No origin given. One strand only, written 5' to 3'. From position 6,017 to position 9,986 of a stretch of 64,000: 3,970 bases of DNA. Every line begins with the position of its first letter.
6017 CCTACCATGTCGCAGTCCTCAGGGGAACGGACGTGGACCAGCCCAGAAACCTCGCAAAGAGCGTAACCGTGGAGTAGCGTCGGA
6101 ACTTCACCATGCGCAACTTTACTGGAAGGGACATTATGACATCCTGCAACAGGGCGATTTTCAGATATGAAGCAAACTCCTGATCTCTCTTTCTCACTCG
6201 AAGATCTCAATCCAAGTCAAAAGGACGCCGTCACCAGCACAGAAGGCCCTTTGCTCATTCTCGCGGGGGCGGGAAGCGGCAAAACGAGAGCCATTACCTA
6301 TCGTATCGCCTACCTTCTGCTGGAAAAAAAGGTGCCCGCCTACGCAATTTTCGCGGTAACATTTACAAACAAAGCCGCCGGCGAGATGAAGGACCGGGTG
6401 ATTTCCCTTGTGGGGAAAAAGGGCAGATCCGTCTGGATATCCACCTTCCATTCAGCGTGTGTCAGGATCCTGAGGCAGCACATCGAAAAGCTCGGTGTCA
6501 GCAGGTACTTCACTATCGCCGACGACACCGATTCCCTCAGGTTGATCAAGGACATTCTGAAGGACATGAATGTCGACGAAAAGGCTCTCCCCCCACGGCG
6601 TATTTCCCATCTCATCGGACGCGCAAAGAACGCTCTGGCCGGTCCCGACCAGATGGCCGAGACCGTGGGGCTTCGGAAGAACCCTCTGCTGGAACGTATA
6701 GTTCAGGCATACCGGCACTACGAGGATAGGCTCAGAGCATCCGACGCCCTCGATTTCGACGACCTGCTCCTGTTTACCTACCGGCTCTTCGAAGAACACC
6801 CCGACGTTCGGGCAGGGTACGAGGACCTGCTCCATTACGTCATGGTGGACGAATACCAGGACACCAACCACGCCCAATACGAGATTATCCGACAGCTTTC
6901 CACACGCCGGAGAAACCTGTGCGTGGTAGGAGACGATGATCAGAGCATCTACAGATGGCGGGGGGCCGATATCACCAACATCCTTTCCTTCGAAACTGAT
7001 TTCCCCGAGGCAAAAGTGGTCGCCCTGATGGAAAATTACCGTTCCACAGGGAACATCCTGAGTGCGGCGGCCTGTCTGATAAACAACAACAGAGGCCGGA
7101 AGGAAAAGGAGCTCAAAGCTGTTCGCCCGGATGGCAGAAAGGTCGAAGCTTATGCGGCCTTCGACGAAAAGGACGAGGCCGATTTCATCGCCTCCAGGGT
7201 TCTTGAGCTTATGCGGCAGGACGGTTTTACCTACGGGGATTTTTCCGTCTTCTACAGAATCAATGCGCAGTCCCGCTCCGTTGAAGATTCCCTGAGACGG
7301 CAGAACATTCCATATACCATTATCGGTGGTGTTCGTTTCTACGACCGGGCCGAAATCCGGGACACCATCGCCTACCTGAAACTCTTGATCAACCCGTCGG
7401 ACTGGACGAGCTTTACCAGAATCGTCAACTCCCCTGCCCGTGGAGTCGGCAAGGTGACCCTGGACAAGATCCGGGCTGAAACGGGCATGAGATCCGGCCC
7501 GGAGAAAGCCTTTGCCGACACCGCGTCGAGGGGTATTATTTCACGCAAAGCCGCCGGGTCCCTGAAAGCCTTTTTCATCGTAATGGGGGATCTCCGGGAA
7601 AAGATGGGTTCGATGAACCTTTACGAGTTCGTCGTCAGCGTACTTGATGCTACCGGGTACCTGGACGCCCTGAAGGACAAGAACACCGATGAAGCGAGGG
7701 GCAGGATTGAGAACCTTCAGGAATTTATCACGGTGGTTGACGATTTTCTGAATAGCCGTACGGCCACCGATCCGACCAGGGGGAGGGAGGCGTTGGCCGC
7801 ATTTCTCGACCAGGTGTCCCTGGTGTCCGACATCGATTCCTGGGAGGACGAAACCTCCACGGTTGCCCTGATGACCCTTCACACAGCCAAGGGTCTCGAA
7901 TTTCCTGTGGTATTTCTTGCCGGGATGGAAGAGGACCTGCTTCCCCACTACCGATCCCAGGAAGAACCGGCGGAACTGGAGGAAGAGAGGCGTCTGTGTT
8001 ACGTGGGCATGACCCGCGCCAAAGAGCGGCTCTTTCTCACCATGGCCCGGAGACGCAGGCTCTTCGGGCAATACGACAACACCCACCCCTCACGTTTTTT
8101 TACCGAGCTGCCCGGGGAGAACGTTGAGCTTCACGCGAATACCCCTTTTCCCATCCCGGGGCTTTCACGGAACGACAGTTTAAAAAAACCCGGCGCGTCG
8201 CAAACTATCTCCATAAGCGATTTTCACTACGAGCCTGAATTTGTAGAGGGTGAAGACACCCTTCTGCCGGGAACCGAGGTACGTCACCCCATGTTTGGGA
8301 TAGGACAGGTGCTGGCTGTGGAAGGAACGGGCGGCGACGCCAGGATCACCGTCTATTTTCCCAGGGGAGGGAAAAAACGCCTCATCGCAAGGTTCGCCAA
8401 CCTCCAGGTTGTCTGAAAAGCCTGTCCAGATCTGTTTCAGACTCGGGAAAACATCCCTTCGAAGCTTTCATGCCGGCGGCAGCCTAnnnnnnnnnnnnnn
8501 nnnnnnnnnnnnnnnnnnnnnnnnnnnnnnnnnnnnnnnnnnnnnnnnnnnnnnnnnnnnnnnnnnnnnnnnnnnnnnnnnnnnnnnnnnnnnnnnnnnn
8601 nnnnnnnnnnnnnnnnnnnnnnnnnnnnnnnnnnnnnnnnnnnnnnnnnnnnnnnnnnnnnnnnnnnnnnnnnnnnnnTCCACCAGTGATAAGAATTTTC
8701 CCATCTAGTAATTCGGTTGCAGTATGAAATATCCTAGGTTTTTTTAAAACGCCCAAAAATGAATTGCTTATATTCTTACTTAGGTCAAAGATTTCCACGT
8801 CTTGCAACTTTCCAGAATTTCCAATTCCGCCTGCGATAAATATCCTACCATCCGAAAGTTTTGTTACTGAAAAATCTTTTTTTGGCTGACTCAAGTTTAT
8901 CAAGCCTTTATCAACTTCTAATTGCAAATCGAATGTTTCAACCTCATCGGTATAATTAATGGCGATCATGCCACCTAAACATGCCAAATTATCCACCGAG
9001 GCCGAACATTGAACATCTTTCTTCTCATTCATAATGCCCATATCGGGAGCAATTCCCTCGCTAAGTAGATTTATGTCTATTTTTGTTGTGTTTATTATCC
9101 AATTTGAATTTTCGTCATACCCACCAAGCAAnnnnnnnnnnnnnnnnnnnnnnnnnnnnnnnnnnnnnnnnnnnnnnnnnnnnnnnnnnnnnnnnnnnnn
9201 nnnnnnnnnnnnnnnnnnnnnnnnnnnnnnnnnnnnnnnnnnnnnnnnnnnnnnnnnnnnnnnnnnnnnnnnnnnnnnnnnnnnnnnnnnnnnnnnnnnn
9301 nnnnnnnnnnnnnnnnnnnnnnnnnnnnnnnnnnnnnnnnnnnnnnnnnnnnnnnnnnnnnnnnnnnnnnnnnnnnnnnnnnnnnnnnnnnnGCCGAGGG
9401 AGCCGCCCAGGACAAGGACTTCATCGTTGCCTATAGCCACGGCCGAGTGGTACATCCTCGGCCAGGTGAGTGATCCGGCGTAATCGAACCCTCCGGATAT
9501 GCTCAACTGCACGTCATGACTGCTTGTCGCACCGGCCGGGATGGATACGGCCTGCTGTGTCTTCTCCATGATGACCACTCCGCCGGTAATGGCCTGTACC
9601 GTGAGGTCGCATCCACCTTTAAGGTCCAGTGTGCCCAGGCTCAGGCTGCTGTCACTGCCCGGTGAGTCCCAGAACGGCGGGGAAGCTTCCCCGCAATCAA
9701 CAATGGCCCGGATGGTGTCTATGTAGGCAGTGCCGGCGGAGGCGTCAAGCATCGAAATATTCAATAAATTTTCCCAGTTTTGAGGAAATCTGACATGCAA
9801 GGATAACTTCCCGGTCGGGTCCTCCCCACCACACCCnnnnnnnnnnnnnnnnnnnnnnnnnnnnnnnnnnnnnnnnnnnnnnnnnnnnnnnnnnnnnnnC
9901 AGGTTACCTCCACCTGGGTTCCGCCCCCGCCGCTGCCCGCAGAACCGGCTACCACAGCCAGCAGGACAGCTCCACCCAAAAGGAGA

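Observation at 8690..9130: About 440 bp AT-rich in-frame patch inside a GC-rich Kelch lipoprotein gene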

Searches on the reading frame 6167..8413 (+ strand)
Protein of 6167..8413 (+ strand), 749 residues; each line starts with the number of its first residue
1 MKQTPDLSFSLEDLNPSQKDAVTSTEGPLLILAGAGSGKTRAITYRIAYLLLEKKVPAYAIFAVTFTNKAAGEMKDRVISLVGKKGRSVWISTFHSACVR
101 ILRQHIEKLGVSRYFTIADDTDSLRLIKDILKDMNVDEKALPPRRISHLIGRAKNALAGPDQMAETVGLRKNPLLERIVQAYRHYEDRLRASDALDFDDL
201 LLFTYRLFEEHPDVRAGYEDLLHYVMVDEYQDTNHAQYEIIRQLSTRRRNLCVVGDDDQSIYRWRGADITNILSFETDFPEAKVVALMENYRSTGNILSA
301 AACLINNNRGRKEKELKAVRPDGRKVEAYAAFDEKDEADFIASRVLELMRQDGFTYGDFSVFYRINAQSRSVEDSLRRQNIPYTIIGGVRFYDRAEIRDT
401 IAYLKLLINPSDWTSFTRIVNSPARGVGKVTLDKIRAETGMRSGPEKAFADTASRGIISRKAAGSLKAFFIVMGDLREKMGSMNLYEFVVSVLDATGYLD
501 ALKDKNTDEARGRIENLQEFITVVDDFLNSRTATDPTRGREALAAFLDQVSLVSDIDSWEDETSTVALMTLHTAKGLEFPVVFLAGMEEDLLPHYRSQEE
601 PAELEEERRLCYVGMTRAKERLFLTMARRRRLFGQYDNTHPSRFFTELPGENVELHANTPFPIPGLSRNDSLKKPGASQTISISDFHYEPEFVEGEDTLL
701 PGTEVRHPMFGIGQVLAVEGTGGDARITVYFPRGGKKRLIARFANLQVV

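Call 47: find_homologous_proteins(query=window:6167-8413:+, max_evalue=1e-50)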
Query window:6167-8413:+ (749 aa): 8000 proteins with E <= 1e-50 among 8000 candidates; the best 120 are listed.
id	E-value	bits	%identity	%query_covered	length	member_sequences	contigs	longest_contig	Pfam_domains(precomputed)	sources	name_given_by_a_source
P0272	0.0e+0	1673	99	100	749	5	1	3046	PF13538.13,PF21196.4,PF13361.13,PF13245.13,PF00580.28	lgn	-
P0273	0.0e+0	1491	88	100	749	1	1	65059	PF13538.13,PF21196.4,PF13361.13,PF13245.13,PF00580.28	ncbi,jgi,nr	ncbi:MAG: DUF3553 domain-containing protein [Deltaproteobacteria bacterium]|nr:DUF3553 domain-contai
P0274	0.0e+0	1249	73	100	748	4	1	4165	PF13538.13,PF13086.13,PF21196.4,PF13604.13,PF13361.13,PF13245.13,PF00580.28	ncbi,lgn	-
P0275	0.0e+0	1210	70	100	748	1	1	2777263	PF13538.13,PF21196.4,PF13604.13,PF13361.13,PF13245.13,PF00580.28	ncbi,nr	ncbi:MAG: UvrD-helicase domain-containing protein [bacterium]|nr:MAG: UvrD-helicase domain-containin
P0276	0.0e+0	1201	71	100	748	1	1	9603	PF13538.13,PF13086.13,PF21196.4,PF13604.13,PF13361.13,PF13245.13,PF00580.28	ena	-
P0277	0.0e+0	1189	70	100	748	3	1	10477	PF13538.13,PF13086.13,PF21196.4,PF13604.13,PF13361.13,PF13245.13,PF00580.28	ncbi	-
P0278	0.0e+0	1176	69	100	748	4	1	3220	PF13538.13,PF13086.13,PF21196.4,PF13604.13,PF13361.13,PF13245.13,PF00580.28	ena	-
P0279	0.0e+0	1160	69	100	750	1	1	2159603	PF13538.13,PF21196.4,PF13604.13,PF13361.13,PF13245.13,PF00580.28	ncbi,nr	ncbi:MAG: UvrD-helicase domain-containing protein [bacterium]|nr:MAG: UvrD-helicase domain-containin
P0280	0.0e+0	1151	68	100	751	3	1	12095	PF13538.13,PF21196.4,PF13604.13,PF13361.13,PF12073.15,PF13245.13,PF00580.28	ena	-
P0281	0.0e+0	1151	68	100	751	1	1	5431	PF13538.13,PF21196.4,PF13604.13,PF13361.13,PF12073.15,PF13245.13,PF00580.28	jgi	-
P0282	0.0e+0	1146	68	100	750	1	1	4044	PF13538.13,PF01443.25,PF21196.4,PF13604.13,PF13361.13,PF13245.13,PF00580.28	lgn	-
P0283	0.0e+0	1144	68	100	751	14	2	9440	PF13538.13,PF21196.4,PF13604.13,PF13361.13,PF12073.15,PF13245.13,PF00580.28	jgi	jgi:DNA helicase-2/ATP-dependent DNA helicase PcrA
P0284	0.0e+0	1144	68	100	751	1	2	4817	PF13538.13,PF21196.4,PF13604.13,PF13361.13,PF12073.15,PF13245.13,PF00580.28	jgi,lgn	-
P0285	0.0e+0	1143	67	99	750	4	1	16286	PF13538.13,PF21196.4,PF13604.13,PF13361.13,PF13245.13,PF00580.28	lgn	-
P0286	0.0e+0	1141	67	100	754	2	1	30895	PF13538.13,PF21196.4,PF13361.13,PF12073.15,PF13245.13,PF00580.28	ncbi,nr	ncbi:MAG: DUF3553 domain-containing protein [bacterium]|nr:DUF3553 domain-containing protein [bacter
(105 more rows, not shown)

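Call 49: find_encoding_contigs(protein=P0273, flank=10000, max_places=2)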
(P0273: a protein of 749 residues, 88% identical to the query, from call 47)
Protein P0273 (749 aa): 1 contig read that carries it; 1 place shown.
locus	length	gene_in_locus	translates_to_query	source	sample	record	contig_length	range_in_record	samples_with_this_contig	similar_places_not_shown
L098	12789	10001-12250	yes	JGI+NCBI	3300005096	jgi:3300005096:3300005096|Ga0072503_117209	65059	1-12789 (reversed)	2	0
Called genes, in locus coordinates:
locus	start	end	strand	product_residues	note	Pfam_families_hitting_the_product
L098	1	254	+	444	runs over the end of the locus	-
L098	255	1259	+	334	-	PF08448:PAS_4 (faint), PF00989:PAS, PF13188:PAS_8, PF13426:PAS_9 (weak)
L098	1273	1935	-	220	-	PF07021:MetW, PF13489:Methyltransf_23 (weak), PF13847:Methyltransf_31, PF08241:Methyltransf_11, PF13649:Methyltransf_25 (weak)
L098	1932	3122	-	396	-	PF00561:Abhydrolase_1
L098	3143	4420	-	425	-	PF01053:Cys_Met_Meta_PP, PF00155:Aminotran_1_2 (weak), PF01041:DegT_DnrJ_EryC1, PF00266:Aminotran_5 (faint)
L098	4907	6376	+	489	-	PF00483:NTP_transferase, PF01128:IspD, PF12804:NTP_transf_3, PF25084:LbH_EIF2B, PF25087:GMPPB_C (weak), PF00132:Hexapep (weak), PF00132:Hexapep (weak), PF25087:GMPPB_C, +3 more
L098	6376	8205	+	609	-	PF13522:GATase_6, PF13537:GATase_7, PF01380:SIS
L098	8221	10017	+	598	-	PF00654:Voltage_CLC, PF00571:CBS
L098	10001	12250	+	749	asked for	PF00580:UvrD-helicase, PF13245:AAA_19, PF13361:UvrD_C, PF13538:UvrD_C_2, PF21196:PcrA_UvrD_tudor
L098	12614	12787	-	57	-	?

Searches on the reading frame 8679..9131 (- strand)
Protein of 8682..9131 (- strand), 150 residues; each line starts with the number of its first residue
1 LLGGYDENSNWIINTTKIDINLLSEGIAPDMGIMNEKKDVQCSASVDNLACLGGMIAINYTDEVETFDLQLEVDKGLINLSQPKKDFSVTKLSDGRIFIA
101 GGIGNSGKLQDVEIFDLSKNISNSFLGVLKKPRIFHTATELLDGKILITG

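Call 25: find_homologous_proteins(query=window:8679-9119:-, max_evalue=0.001)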
Query seq(147 aa): 23 candidates shared short words with the query, none scored E <= 0.001.
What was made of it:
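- Tried and rejected: Patch-only search of the 5.8-billion-protein word index (call 25).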

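Call 40: search_protein_representatives(protein=window:8682-9131:-)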
Query: 150 residues. Proteins with E-value up to 0.001 (for the whole library): 21979; up to 1e-10: 8732; up to 1e-30: 631. The best 150 are listed.
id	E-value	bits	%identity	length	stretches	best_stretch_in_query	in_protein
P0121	1.5e-124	427.2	34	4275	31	52-149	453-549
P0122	4.2e-98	341.4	38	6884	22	79-150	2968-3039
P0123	1.2e-93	327.0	37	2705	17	82-150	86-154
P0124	9.1e-79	278.7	35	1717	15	87-150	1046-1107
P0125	5.6e-77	272.9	36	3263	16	63-150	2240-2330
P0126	2.3e-75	267.7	35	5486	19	59-150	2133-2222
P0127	5.0e-74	263.3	35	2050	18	79-150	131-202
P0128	2.2e-73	261.3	33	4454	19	81-150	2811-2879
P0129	9.3e-71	252.7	33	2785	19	82-150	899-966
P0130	3.6e-70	250.9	33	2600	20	80-150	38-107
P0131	2.6e-64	231.8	34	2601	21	79-150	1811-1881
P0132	3.0e-64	231.6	36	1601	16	88-150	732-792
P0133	8.4e-64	230.2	36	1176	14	71-150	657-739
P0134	1.3e-63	229.6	33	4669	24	84-150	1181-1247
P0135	1.7e-61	222.7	38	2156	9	81-150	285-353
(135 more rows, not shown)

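Call 62: find_related_loci(query=window:8679-9119:-, collection=viral_contigs, flank=3000)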
Query seq(147 aa) (147 aa) in viral_contigs; peptide patterns used: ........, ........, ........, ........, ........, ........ (x = any residue, [..] = any of these).
7 stretches matched a pattern, but none encodes a relative of the query by tblastn (E <= 1e-3).
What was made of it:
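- No relative was found in 2.9 million viral contigs (call 62).
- Tried and rejected: Phage-borne cassette: none found in viral contigs (call 62).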

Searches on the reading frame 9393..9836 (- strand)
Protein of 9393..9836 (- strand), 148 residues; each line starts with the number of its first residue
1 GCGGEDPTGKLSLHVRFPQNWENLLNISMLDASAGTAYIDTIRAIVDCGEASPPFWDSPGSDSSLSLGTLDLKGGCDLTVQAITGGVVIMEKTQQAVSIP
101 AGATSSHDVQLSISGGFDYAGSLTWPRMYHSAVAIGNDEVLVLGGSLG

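Call 24: find_related_loci(query=A2, collection=metagenome_contigs, flank=4000)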
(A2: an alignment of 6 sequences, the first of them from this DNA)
Query A2 (148 aa) in metagenome_contigs; peptide patterns used: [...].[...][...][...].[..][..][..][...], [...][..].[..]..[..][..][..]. (x = any residue, [..] = any of these).
63 stretches matched a pattern; 5 encode a relative of the query (tblastn E <= 1e-3); 5 distinct loci.
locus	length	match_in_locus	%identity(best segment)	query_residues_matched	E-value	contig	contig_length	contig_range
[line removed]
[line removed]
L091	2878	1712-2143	44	2-147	2e-30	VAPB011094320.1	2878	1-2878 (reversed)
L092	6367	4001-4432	43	2-147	9e-30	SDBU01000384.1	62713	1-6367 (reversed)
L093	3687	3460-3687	43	2-78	2e-17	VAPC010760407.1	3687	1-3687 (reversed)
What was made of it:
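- Tried and rejected: metagenome_contigs scan anchored on the N-terminal domain (call 24).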
